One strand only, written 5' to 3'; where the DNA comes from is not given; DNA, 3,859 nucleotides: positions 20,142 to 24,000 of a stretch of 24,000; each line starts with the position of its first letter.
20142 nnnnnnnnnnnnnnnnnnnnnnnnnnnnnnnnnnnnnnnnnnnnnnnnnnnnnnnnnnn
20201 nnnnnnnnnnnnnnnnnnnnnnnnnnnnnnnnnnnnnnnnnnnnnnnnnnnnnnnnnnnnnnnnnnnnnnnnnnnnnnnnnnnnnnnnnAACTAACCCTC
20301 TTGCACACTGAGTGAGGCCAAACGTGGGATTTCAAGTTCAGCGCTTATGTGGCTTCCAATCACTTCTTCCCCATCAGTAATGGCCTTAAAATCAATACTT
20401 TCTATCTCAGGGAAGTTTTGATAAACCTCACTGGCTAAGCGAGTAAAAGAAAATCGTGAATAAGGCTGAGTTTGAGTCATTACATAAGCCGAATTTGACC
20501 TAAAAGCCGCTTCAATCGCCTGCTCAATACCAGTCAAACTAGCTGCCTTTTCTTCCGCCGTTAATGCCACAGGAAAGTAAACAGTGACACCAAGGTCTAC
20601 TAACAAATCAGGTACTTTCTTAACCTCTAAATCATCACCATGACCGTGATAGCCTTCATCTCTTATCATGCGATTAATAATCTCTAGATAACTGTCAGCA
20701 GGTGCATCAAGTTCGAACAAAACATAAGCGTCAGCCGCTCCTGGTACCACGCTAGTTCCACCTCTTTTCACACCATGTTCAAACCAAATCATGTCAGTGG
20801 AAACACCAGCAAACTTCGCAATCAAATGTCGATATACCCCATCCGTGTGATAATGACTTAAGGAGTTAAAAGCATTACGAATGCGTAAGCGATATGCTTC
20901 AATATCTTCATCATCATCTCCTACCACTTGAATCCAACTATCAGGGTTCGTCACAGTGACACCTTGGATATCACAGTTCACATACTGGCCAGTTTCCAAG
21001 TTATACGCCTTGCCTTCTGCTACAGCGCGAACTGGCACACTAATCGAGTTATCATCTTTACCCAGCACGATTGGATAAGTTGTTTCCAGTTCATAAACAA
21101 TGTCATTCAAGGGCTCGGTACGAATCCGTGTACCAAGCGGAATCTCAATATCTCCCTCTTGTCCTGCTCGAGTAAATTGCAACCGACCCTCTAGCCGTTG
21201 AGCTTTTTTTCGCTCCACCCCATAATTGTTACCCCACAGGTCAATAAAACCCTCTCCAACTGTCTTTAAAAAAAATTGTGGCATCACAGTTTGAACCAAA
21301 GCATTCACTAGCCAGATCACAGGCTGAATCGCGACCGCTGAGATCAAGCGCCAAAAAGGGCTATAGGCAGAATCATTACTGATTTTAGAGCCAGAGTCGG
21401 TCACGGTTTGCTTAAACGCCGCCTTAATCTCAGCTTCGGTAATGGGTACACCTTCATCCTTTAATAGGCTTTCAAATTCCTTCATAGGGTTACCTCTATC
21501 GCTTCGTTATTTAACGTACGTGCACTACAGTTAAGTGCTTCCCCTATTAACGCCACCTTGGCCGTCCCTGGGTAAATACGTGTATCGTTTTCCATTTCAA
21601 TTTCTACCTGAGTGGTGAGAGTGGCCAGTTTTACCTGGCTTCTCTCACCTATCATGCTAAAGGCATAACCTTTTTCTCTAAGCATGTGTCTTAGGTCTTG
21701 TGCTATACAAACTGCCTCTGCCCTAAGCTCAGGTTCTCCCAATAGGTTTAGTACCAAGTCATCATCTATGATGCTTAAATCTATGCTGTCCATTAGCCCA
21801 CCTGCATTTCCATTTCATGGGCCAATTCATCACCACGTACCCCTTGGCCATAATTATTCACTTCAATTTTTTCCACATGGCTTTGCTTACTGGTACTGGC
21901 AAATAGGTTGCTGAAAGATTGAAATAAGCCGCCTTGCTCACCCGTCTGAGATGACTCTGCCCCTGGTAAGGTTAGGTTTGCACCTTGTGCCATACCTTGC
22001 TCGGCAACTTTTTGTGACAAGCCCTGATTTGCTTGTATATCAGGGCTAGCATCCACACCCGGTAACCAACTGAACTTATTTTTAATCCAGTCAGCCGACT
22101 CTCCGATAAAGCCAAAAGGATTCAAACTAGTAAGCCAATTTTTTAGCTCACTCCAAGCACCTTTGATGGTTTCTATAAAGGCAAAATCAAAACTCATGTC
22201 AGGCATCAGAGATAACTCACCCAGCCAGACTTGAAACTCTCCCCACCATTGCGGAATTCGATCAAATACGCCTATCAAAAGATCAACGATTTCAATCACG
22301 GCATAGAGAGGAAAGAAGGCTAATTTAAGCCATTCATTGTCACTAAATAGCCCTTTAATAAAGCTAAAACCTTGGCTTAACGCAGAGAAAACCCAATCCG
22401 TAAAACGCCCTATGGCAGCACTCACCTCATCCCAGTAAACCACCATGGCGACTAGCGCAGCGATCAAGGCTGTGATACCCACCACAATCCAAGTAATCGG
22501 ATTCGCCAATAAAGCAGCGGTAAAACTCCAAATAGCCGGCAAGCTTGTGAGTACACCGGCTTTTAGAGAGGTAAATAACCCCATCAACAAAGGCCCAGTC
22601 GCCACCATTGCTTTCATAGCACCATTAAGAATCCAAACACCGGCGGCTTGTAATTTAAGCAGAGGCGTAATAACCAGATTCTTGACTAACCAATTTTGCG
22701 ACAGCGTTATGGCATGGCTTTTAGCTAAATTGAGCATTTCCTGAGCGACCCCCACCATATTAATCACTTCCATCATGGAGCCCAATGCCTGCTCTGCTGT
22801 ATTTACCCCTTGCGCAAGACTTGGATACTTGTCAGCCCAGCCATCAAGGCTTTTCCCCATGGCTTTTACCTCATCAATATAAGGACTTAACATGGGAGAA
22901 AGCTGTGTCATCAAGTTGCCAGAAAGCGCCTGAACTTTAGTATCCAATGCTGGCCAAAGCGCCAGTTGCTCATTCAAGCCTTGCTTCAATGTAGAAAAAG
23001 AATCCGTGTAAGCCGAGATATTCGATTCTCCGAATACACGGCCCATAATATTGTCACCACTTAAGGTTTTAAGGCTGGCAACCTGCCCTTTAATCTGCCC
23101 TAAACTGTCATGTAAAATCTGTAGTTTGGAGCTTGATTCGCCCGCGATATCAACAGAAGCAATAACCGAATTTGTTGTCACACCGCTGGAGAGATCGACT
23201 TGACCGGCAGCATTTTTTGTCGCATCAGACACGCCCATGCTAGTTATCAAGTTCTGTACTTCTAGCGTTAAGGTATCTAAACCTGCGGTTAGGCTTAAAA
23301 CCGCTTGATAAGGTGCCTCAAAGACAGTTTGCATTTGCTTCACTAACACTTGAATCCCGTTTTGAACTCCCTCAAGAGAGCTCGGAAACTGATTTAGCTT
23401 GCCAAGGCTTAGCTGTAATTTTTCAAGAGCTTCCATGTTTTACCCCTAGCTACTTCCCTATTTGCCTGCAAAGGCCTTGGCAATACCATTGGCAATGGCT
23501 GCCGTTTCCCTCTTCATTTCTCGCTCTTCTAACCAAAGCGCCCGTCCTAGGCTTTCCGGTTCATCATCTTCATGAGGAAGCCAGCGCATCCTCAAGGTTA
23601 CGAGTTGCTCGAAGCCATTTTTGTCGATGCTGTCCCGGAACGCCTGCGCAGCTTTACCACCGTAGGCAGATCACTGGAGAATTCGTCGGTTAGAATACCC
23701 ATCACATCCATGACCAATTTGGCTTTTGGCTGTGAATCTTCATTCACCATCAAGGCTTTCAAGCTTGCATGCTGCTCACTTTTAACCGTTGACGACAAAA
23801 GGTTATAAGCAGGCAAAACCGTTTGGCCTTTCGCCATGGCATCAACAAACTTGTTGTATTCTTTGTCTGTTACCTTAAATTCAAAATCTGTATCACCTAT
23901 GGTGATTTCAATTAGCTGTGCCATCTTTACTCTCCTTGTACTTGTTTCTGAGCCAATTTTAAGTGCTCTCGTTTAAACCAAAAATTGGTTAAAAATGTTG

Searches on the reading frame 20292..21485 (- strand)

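Call 8: search_protein_families(library=pfam, proteins=[window:20292-21485:-], max_evalue=0.001)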
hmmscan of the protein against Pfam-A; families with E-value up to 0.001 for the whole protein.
window:20292-21485:- (397 aa): 1 family
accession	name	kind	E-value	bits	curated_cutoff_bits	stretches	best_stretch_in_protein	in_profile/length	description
PF04865.19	Baseplate_J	-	6.1e-20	72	21.1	1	80-332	4-241/255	Baseplate J-like protein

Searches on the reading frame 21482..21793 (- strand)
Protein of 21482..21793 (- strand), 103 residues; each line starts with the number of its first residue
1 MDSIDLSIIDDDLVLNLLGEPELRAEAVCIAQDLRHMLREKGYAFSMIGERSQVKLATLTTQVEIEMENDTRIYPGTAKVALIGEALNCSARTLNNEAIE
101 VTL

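Call 8: search_protein_families(library=pfam, proteins=[window:21482-21793:-], max_evalue=0.001)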
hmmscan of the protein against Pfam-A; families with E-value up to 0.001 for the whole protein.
window:21482-21793:- (103 aa): 1 family
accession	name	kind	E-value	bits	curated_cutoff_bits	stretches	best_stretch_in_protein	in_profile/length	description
PF10761.14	DUF2590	-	2.9e-21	76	27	1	4-100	1-98/100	Protein of unknown function (DUF2590)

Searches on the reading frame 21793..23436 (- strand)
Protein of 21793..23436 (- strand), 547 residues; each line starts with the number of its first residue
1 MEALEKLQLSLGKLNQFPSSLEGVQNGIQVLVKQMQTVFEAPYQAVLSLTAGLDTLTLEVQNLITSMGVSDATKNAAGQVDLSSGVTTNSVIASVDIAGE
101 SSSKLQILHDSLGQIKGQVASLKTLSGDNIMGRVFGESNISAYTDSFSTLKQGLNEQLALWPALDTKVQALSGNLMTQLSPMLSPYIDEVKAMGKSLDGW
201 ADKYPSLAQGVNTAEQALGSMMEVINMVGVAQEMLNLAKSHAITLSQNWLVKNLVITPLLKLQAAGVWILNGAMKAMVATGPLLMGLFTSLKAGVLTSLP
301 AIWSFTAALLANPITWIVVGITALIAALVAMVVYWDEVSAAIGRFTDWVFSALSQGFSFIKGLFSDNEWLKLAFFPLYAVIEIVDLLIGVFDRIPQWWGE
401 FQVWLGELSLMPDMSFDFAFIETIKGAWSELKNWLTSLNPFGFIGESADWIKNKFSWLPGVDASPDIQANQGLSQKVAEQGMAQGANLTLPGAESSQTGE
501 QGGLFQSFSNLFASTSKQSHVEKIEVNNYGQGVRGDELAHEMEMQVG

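Call 8: search_protein_families(library=pfam, proteins=[window:21793-23436:-], max_evalue=0.001)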
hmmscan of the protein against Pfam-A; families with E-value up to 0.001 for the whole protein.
window:21793-23436:- (547 aa): 0 families

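Call 25: find_encoding_contigs(protein=window:21793-23436:-, flank=10000, max_places=4)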
Protein window:21793-23436:- (547 aa): no gene with exactly this product is on record in the collection.

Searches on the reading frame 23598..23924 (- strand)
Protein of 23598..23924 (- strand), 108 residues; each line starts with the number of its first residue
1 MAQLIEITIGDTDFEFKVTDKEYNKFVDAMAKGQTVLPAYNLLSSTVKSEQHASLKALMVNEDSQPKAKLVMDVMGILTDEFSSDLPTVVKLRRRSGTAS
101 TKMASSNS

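Call 8: search_protein_families(library=pfam, proteins=[window:23598-23924:-], max_evalue=0.001)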
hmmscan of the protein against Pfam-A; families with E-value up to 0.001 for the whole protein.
window:23598-23924:- (108 aa): 1 family
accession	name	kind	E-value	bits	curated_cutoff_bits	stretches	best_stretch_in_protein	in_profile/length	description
PF10963.14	Phage_TAC_10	-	3.3e-09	37.2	25.7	1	5-74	1-68/82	Phage tail assembly chaperone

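Call 85: find_encoding_contigs(protein=window:23598-23924:-, flank=10000, max_places=3)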
Protein window:23598-23924:- (108 aa): 11 contigs read that carry it; 3 places shown.
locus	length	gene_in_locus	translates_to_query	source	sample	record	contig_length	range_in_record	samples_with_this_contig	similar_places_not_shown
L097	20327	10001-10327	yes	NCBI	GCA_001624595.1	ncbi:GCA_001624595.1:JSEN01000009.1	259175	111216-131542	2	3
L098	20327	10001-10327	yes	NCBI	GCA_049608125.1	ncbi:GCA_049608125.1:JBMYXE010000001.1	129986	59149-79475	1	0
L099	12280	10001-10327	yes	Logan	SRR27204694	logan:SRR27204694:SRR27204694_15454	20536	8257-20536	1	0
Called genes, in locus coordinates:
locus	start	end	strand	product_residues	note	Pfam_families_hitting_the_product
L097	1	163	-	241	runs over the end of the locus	PF00717:Peptidase_S24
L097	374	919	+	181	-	-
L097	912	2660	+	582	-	PF05840:Phage_GPA, PF23343:REP_ORF2-G2P (weak)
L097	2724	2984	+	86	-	PF04606:Ogr_Delta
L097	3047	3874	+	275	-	PF00135:COesterase, PF20434:BD-FAE, PF07859:Abhydrolase_3, PF12695:Abhydrolase_5 (weak), PF10230:LIDHydrolase (faint)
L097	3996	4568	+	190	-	PF14081:DUF4262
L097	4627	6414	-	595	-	-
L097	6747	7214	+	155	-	PF06891:P2_Phage_GpR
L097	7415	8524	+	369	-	PF10758:DUF2586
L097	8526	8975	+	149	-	PF10772:Phage_HP1_Orf24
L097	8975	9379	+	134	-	PF01510:Amidase_2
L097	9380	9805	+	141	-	-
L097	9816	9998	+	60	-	PF04971:Phage_holin_2_1, PF16080:Phage_holin_2_3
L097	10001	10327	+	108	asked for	PF10963:Phage_TAC_10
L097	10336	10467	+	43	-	PF21830:DUF6890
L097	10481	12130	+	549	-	-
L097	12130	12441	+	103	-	PF10761:DUF2590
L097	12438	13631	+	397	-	PF04865:Baseplate_J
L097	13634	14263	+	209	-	PF09684:Tail_P2_I (weak)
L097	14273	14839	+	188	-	PF12571:Phage_tail_fib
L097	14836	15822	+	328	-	-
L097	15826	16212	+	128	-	-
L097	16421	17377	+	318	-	-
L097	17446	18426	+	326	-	-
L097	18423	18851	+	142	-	-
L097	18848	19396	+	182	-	PF25759:HP1_ORF34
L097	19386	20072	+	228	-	-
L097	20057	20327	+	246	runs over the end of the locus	-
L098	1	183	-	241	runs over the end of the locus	PF00717:Peptidase_S24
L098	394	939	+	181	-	-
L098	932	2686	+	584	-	PF05840:Phage_GPA, PF23343:REP_ORF2-G2P (weak)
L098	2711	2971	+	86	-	PF04606:Ogr_Delta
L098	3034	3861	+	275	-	PF00135:COesterase, PF20434:BD-FAE, PF07859:Abhydrolase_3, PF12695:Abhydrolase_5 (weak)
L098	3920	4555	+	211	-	PF14081:DUF4262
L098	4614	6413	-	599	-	-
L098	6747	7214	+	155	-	PF06891:P2_Phage_GpR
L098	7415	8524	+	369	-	PF10758:DUF2586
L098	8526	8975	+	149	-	PF10772:Phage_HP1_Orf24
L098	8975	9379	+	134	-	PF01510:Amidase_2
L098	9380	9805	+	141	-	-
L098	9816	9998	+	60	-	PF04971:Phage_holin_2_1, PF16080:Phage_holin_2_3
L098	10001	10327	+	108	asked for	PF10963:Phage_TAC_10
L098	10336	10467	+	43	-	PF21830:DUF6890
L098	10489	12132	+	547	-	-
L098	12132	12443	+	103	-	PF10761:DUF2590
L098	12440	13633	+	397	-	PF04865:Baseplate_J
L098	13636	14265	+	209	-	PF09684:Tail_P2_I (weak)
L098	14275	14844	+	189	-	PF12571:Phage_tail_fib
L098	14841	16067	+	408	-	PF03781:FGE-sulfatase (weak)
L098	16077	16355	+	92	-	-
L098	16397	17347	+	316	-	-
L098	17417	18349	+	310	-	-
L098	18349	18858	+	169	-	-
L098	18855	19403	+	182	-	PF25759:HP1_ORF34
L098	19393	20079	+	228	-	-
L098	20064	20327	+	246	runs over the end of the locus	-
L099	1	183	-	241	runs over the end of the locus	PF00717:Peptidase_S24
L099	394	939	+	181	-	-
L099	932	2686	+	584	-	PF05840:Phage_GPA, PF23343:REP_ORF2-G2P (weak)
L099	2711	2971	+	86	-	PF04606:Ogr_Delta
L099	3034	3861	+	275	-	PF00135:COesterase, PF20434:BD-FAE, PF07859:Abhydrolase_3, PF12695:Abhydrolase_5 (weak)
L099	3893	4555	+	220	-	PF14081:DUF4262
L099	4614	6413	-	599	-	-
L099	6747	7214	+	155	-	PF06891:P2_Phage_GpR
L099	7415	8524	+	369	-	PF10758:DUF2586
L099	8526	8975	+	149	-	PF10772:Phage_HP1_Orf24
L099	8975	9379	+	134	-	PF01510:Amidase_2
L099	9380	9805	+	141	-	-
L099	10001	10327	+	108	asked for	PF10963:Phage_TAC_10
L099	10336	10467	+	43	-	PF21830:DUF6890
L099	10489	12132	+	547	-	-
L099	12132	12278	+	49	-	?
